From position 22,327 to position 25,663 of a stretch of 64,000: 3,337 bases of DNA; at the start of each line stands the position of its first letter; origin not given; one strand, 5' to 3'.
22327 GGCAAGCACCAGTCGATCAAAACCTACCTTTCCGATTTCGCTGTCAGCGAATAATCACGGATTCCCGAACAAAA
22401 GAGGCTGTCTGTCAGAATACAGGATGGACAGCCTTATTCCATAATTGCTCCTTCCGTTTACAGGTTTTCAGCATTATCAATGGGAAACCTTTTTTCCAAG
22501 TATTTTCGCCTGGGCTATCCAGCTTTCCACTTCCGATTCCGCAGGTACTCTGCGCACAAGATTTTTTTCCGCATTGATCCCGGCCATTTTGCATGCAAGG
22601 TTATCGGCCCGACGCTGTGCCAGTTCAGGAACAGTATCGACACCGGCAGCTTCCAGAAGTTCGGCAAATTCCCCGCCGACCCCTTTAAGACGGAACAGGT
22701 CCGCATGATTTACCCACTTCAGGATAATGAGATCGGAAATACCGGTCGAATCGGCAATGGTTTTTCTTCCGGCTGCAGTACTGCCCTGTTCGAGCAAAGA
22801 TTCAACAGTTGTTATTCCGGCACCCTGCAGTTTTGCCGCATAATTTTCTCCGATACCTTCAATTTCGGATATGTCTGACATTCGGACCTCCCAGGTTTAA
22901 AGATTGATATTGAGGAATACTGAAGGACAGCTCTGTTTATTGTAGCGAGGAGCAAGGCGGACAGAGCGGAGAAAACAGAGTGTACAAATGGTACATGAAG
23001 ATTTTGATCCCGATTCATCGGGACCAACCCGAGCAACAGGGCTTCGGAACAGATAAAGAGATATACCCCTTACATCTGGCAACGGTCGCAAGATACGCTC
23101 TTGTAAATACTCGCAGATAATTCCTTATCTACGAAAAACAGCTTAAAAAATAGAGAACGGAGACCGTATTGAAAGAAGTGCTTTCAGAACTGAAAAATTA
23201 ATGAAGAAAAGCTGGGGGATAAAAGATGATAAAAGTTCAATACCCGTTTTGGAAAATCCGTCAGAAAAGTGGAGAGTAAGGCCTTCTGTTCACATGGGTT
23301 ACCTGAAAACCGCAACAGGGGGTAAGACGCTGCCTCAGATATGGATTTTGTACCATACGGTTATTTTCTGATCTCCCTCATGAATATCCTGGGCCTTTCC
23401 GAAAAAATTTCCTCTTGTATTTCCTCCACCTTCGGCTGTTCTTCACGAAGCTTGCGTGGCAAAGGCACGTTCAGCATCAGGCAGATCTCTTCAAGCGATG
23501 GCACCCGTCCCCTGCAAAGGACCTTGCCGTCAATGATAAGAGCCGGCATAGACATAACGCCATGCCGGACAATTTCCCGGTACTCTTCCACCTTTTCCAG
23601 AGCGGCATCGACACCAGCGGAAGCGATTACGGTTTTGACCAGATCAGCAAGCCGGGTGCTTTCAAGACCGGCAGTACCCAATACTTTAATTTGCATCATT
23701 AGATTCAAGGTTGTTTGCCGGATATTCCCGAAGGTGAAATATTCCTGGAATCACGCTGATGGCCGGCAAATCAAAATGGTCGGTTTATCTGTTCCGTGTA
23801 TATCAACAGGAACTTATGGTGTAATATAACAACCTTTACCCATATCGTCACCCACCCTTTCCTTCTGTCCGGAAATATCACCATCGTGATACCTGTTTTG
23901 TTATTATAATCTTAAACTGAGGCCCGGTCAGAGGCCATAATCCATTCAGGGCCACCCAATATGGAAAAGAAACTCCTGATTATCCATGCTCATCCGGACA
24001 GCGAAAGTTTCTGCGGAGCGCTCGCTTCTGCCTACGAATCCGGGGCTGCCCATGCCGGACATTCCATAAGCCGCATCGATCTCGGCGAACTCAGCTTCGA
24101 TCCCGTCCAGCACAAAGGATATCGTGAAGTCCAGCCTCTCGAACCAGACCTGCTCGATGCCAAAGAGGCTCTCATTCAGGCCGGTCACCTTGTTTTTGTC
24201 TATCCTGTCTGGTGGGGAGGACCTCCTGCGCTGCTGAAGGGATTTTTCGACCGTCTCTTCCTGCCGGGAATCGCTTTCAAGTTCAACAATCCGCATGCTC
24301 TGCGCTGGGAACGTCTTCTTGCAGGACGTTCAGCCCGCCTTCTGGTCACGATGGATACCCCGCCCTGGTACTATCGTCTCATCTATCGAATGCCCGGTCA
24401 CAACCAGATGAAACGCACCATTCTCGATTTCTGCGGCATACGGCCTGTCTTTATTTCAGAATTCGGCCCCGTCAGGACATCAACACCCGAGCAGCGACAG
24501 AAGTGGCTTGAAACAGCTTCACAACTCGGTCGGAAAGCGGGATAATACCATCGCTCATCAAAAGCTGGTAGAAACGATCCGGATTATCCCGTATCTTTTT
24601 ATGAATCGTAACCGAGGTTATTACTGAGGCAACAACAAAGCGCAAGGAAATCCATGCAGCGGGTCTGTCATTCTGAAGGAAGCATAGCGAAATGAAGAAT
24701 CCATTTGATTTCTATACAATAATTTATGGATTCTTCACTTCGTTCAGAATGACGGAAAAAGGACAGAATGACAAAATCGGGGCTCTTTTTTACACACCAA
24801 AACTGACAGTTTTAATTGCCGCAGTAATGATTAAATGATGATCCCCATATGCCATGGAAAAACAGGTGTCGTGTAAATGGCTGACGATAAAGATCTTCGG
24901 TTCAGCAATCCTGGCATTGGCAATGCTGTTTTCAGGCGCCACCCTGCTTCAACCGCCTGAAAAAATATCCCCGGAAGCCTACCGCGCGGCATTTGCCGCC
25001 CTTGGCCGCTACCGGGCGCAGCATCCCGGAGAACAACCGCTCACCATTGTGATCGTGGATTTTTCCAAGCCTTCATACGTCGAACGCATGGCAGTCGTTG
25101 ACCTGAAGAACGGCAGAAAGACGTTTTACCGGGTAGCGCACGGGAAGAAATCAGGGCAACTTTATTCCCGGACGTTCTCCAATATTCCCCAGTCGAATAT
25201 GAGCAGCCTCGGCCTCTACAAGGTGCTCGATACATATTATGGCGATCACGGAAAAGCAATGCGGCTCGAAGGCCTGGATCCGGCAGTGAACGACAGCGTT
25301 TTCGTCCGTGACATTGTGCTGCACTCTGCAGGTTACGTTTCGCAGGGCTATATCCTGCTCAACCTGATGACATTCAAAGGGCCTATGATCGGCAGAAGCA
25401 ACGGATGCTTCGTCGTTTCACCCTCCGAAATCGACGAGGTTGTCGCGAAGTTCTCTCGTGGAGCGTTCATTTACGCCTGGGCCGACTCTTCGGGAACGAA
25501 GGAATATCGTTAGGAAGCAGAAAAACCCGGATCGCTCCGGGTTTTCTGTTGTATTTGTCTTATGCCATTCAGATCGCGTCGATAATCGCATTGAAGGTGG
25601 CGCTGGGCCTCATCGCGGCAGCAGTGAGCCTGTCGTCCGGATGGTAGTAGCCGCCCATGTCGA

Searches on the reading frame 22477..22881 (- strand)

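Call 3: search_protein_families(library=pfam, proteins=[window:22477-22881:-], max_evalue=0.1)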
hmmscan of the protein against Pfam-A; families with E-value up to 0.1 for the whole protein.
window:22477-22881:- (134 aa): 12 families
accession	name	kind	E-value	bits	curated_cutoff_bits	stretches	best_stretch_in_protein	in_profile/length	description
PF14229.12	DUF4332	-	2e-41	141.4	23.2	1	8-126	1-120/122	Domain of unknown function (DUF4332)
PF14520.12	HHH_5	-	2.1e-08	34.9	27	1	3-56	3-51/57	Helix-hairpin-helix domain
PF04994.19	TfoX_C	-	4.1e-05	24.1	23.1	1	4-42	5-43/81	TfoX C-terminal domain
PF21999.2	IMS_HHH_1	-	0.00026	21.8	27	0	66-97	4-35/53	DNA polymerase-iota, thumb domain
PF11731.14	Cdd1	-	0.00027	21.5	25.5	0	60-99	6-45/86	Pathogenicity locus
PF10391.15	DNA_pol_lambd_f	-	0.00044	20.5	29.8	1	5-32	4-31/51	Fingers domain of DNA polymerase lambda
PF02961.22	SAM_BAF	-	0.0011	19.8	25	0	4-32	20-48/88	Barrier to autointegration factor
PF22993.4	SAM_EPH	-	0.0038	17.4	27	0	74-95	21-42/60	Ephrin receptor 1 SAM domain-like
PF20451.3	Calmod_bind_M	-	0.0047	17.9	24.5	0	61-88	5-34/67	Calmodulin binding protein central domain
PF21794.3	RAD51D_N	-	0.0075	16.9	27.3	0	73-98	17-42/60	RAD51D, N-terminal domain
PF11798.14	IMS_HHH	-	0.0076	16.9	24.4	0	3-23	12-32/32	IMS family HHH motif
PF02579.22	Nitro_FeMo-Co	-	0.06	14.1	26.3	0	8-28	60-80/94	Dinitrogenase iron-molybdenum cofactor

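Call 4: search_protein_families(library=ncbifam, proteins=[window:22477-22881:-], max_evalue=0.1)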
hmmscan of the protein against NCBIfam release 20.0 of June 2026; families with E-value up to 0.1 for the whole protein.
window:22477-22881:- (134 aa): 18 families
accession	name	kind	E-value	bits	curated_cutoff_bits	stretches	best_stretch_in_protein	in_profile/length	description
TIGR03491.1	TIGR03491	subfamily_domain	2.6e-07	29.9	97.45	2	59-115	211-268/462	TM0106 family RecB-like putative nuclease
NF003301.0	PRK04301.1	equivalog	1.9e-06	27.3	259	2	2-55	5-53/316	DNA repair and recombination protein RadA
NF008915.0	PRK12278.1-1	equivalog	2.2e-05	24.5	281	1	59-130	152-215/216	50S ribosomal protein L21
NF008916.0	PRK12278.1-4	equivalog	5.5e-05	23.1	193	1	60-130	160-223/223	50S ribosomal protein L21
NF009401.0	PRK12766.1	equivalog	0.00016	21.5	239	0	60-102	10-51/238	50S ribosomal protein L32e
NF045508.1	PhasinPhaH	equivalog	0.00027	21.2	250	1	59-128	170-231/234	phasin PhaH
NF002883.0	PRK03352.1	equivalog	0.00027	20.3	330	0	63-100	180-217/347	DNA polymerase IV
NF002882.0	PRK03348.1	equivalog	0.00033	19.6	389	0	4-34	182-212/461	DNA polymerase IV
TIGR02236.1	recomb_radA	equivalog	0.00061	19.2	361.15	0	3-55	1-48/311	DNA repair and recombination protein RadA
TIGR01954.1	nusA_Cterm_rpt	equivalog_domain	0.0013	18.7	48.15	0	71-96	4-29/50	transcription termination factor NusA, C-terminal duplication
NF002492.0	PRK01810.1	equivalog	0.0014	17.4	399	0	3-32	185-214/412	DNA polymerase IV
NF002677.0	PRK02406.1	equivalog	0.002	17.3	256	0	55-99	175-219/357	DNA polymerase IV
NF003015.0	PRK03858.1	subfamily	0.0021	17.2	367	0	63-108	179-223/399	DNA polymerase IV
NF002751.0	PRK02794.1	equivalog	0.0064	15.4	371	0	4-36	213-245/425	DNA polymerase IV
NF008165.0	PRK10917.1-3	equivalog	0.01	14.3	711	0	2-31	8-37/692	ATP-dependent DNA helicase RecG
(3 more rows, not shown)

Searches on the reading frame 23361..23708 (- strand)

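Call 66: search_protein_families(library=pfam, proteins=[window:23361-23708:-], max_evalue=0.001)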
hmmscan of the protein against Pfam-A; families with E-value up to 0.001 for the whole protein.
window:23361-23708:- (115 aa): 1 family
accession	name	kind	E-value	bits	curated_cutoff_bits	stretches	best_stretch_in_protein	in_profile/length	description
PF13192.12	Thioredoxin_3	-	1.2e-17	64.2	24.8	1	5-75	1-71/76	Thioredoxin domain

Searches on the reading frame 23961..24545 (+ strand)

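Call 66: search_protein_families(library=pfam, proteins=[window:23961-24545:+], max_evalue=0.001)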
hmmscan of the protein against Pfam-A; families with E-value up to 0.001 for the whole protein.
window:23961-24545:+ (194 aa): 2 families
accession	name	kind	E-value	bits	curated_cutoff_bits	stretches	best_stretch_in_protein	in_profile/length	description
PF02525.22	Flavodoxin_2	-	1.5e-33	116.6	27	1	3-184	1-192/198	Flavodoxin-like fold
PF03358.20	FMN_red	-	1.1e-14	54.7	24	1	4-109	2-99/152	NADPH-dependent FMN reductase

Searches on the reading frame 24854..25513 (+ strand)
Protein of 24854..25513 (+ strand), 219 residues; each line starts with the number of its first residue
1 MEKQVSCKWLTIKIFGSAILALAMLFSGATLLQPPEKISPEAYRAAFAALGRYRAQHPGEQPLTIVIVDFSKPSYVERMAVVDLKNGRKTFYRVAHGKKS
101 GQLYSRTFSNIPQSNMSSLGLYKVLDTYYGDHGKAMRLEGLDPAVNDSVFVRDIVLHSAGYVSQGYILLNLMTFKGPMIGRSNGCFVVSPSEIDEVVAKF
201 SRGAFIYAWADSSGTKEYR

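Call 66: search_protein_families(library=pfam, proteins=[window:24854-25513:+], max_evalue=0.001)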
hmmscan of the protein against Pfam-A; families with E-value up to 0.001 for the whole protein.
window:24854-25513:+ (219 aa): 1 family
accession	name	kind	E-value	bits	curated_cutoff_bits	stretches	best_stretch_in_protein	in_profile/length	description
PF13645.11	YkuD_2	-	2.1e-48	164.4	27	1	36-209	3-169/169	L,D-transpeptidase catalytic domain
